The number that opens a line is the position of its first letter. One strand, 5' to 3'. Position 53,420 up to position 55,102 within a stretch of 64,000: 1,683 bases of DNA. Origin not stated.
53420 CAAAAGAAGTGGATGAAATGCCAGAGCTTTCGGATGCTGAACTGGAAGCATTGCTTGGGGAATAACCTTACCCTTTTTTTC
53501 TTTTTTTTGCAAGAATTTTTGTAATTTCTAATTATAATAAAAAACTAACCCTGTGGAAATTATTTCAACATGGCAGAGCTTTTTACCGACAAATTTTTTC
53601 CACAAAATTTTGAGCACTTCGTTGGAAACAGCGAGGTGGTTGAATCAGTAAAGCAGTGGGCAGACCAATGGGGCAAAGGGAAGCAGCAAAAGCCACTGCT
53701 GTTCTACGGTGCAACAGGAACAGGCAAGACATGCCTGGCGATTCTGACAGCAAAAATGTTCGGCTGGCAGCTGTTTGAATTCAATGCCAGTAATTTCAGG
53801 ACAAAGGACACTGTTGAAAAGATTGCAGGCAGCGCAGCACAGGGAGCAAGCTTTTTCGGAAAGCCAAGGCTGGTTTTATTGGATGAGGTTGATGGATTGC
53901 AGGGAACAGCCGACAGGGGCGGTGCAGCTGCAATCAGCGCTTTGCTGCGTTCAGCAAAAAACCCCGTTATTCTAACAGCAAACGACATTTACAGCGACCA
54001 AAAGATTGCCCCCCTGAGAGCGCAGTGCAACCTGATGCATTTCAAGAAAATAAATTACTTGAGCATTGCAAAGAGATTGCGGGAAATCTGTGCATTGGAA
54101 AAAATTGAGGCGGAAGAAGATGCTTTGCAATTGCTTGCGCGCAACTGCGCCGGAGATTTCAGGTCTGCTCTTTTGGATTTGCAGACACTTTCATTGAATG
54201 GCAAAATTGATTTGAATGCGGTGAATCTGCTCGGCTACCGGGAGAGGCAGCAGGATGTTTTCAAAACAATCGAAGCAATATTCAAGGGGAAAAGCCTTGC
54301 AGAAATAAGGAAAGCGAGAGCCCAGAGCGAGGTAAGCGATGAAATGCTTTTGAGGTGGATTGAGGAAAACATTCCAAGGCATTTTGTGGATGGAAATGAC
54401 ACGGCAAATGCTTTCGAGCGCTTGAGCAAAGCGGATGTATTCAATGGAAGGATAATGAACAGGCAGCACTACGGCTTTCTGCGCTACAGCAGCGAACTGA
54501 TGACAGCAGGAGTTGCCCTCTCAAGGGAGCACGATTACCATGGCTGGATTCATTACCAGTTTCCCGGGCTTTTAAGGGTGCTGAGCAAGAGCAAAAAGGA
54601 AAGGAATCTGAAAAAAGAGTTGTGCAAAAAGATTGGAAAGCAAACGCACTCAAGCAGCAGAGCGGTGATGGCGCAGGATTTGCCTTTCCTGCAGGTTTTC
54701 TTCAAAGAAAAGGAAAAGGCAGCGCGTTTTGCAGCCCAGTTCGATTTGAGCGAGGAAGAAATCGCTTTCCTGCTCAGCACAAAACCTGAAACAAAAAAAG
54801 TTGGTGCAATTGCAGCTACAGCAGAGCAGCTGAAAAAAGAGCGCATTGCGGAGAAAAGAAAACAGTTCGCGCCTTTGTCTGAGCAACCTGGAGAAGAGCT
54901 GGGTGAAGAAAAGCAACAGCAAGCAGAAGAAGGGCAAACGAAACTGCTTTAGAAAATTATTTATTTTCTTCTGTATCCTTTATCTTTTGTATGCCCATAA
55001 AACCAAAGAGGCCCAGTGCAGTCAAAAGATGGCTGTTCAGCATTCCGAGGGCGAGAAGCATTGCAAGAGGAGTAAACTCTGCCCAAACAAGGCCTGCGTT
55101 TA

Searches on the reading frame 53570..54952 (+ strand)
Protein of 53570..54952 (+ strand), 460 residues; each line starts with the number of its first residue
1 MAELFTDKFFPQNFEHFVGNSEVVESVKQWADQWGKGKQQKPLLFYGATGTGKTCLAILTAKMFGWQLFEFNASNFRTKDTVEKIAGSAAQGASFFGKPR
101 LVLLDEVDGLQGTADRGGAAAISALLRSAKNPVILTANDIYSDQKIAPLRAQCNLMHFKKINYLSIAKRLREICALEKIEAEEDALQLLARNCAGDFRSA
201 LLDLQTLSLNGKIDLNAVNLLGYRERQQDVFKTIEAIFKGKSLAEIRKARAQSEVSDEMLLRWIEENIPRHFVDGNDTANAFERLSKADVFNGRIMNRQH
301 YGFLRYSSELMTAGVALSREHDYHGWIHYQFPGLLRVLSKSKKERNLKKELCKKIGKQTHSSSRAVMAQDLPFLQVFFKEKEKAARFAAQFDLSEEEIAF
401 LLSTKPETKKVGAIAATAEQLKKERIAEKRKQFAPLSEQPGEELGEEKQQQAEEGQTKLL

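Call 57: search_protein_families(library=pfam, proteins=[window:53570-54952:+], max_evalue=0.001)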
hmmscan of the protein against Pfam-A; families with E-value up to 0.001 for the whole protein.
window:53570-54952:+ (460 aa): 6 families
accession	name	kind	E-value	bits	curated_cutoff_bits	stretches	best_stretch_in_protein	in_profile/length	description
PF00004.35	AAA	-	7.1e-11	43.1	21.2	1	43-139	1-110/131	ATPase family associated with various cellular activities (AAA)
PF21960.2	RCF1-5-like_lid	-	1.6e-07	31.6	27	1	168-209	1-43/43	RCF1/5-like, AAA+ ATPase lid domain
PF22608.2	DNAX_ATPase_lid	-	9.2e-06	25.8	27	1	166-201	2-37/49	DNA polymerase III clamp loader subunit, ATPase lid domain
PF08519.17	RFC1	-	5.8e-05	23.7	23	1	285-375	1-89/158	Replication factor RFC1 C terminal domain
PF16193.11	AAA_assoc_2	-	0.00068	20.3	34.3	0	177-210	3-36/81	AAA C-terminal domain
PF03215.21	Rad17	-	0.00081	19.8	23.8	0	3-82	7-88/186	Rad17 P-loop domain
